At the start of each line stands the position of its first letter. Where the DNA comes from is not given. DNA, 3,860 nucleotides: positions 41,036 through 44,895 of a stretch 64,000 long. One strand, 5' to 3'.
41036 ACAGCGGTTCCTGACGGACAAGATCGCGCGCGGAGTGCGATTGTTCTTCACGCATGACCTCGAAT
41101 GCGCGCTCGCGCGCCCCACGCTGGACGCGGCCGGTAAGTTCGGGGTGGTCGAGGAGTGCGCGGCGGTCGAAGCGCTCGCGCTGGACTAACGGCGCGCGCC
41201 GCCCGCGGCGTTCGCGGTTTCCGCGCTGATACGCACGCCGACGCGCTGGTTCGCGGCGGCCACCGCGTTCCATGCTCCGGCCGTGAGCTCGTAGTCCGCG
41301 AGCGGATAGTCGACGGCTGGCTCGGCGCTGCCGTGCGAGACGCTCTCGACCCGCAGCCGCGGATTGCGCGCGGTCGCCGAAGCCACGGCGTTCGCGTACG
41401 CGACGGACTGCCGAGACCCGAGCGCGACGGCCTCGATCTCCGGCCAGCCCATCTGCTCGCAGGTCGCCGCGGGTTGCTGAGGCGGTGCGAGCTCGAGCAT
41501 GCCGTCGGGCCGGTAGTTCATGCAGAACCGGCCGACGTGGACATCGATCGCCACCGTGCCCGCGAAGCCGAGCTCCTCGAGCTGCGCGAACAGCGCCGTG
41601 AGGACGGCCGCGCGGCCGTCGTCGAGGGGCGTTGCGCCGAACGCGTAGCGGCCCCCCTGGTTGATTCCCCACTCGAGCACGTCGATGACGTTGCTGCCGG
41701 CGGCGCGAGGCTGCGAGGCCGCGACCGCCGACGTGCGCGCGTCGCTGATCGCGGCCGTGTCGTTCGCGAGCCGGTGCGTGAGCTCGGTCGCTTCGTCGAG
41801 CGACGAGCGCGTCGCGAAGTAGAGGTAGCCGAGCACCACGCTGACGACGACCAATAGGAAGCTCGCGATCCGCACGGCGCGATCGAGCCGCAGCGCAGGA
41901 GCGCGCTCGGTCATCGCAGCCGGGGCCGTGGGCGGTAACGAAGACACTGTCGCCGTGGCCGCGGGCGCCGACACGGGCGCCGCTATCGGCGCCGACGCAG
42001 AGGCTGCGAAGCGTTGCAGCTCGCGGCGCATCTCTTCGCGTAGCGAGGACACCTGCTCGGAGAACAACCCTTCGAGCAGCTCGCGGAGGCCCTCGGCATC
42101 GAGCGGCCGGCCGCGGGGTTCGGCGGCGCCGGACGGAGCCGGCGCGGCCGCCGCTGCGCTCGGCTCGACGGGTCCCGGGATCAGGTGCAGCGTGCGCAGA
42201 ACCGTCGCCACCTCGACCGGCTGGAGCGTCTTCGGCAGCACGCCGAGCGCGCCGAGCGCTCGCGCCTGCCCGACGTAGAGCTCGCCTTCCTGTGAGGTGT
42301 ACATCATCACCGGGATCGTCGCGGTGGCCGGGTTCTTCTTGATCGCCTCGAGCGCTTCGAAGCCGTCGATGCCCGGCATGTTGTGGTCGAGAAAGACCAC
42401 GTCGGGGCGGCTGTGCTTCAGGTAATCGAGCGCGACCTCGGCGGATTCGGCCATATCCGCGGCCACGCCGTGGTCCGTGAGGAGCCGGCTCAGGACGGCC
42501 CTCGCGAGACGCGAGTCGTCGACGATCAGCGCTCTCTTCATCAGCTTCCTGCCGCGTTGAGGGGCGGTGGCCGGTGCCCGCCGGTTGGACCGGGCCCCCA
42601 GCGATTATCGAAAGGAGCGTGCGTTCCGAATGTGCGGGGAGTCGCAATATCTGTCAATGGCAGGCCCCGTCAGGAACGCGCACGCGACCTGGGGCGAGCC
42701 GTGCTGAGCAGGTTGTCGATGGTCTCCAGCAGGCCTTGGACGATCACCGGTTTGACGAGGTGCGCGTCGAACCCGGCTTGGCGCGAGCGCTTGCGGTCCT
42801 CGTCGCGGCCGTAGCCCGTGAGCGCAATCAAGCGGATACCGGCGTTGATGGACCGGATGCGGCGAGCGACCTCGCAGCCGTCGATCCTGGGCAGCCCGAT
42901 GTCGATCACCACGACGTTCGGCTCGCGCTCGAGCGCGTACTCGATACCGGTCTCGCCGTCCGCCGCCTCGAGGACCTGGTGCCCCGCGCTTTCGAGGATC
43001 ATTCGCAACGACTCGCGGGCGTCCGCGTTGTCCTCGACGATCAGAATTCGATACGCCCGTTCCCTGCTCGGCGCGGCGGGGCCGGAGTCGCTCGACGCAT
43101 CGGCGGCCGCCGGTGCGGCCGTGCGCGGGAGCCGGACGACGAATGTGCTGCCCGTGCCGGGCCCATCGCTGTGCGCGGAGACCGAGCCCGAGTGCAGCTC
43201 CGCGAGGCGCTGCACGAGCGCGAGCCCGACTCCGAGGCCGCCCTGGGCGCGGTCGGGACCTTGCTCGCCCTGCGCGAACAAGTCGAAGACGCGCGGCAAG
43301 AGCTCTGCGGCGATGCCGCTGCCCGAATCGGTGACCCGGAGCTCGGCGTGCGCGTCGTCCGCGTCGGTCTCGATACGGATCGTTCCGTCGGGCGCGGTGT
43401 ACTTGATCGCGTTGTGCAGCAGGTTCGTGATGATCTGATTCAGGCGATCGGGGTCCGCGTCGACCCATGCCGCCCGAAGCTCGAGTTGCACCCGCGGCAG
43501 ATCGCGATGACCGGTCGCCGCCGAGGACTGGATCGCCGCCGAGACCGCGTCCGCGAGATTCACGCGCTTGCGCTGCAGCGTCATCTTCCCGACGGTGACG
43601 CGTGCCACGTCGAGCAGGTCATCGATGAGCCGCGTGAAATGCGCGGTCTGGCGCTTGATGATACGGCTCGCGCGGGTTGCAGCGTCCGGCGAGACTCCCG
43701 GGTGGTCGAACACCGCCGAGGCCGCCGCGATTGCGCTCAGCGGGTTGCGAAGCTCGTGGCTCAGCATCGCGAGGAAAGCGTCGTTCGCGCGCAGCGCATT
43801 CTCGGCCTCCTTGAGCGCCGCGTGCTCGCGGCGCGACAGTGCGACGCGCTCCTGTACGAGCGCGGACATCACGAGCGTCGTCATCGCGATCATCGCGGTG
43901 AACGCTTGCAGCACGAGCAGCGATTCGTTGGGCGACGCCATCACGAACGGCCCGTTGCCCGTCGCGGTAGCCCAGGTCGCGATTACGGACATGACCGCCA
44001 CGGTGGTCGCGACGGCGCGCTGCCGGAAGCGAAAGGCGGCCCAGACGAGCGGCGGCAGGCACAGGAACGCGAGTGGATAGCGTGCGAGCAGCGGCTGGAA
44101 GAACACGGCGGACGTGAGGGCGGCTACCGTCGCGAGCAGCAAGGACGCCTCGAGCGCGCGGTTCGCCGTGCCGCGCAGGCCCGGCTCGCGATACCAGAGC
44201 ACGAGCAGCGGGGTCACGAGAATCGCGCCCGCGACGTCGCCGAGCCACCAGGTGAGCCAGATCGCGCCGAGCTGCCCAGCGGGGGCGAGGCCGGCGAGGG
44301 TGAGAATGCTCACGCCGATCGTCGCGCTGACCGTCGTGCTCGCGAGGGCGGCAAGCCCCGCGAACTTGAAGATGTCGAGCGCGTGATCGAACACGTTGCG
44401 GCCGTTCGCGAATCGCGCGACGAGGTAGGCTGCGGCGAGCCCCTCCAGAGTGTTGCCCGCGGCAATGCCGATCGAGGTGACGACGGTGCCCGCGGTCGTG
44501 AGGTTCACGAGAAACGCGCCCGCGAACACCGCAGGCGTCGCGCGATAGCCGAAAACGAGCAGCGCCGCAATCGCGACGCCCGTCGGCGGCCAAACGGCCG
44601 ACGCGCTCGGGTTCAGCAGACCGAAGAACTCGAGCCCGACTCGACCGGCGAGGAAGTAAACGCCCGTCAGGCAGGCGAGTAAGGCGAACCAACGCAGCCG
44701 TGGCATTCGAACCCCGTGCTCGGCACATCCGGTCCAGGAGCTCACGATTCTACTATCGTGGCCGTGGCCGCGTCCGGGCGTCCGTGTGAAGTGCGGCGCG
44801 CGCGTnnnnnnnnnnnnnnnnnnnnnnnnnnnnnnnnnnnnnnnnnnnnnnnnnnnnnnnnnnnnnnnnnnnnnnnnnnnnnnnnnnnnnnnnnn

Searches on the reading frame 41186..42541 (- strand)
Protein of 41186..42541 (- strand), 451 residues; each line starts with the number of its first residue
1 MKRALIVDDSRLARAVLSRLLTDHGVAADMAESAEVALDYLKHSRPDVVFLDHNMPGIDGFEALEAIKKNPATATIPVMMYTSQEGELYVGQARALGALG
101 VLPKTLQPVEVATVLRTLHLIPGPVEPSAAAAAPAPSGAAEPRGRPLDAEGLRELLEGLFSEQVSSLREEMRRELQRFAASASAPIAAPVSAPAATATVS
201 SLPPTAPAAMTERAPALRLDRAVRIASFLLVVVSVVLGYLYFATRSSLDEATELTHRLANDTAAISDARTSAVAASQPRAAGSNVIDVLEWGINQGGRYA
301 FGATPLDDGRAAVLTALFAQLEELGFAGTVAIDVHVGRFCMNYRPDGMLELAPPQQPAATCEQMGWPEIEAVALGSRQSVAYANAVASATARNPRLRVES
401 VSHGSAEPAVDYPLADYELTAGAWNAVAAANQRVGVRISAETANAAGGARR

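Call 33: search_protein_families(library=pfam, proteins=[window:41186-42541:-], max_evalue=0.001)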
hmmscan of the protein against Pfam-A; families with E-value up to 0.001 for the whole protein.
window:41186-42541:- (451 aa): 1 family
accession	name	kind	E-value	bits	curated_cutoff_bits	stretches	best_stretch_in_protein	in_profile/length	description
PF00072.30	Response_reg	-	8e-24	84.4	30.2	1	5-114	2-109/111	Response regulator receiver domain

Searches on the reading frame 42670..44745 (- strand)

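Call 33: search_protein_families(library=pfam, proteins=[window:42670-44745:-], max_evalue=0.001)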
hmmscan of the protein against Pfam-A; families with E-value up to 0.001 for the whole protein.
window:42670-44745:- (691 aa): 5 families
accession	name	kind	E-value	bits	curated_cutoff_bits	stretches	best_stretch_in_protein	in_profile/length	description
PF05231.19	MASE1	-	2.1e-51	175.3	29.8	1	23-300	2-298/299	MASE1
PF02518.31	HATPase_c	-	1.2e-27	96.9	26.4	1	431-542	2-110/111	Histidine kinase-, DNA gyrase B-, and HSP90-like ATPase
PF00072.30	Response_reg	-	1.5e-22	80.3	30.2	1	567-676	1-110/111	Response regulator receiver domain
PF00512.31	HisKA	-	2.5e-12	47.1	26.9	1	321-383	2-63/66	His Kinase A (phospho-acceptor) domain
PF13581.12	HATPase_c_2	-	8.9e-05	22.9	27.4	1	433-518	30-112/127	Histidine kinase-like ATPase domain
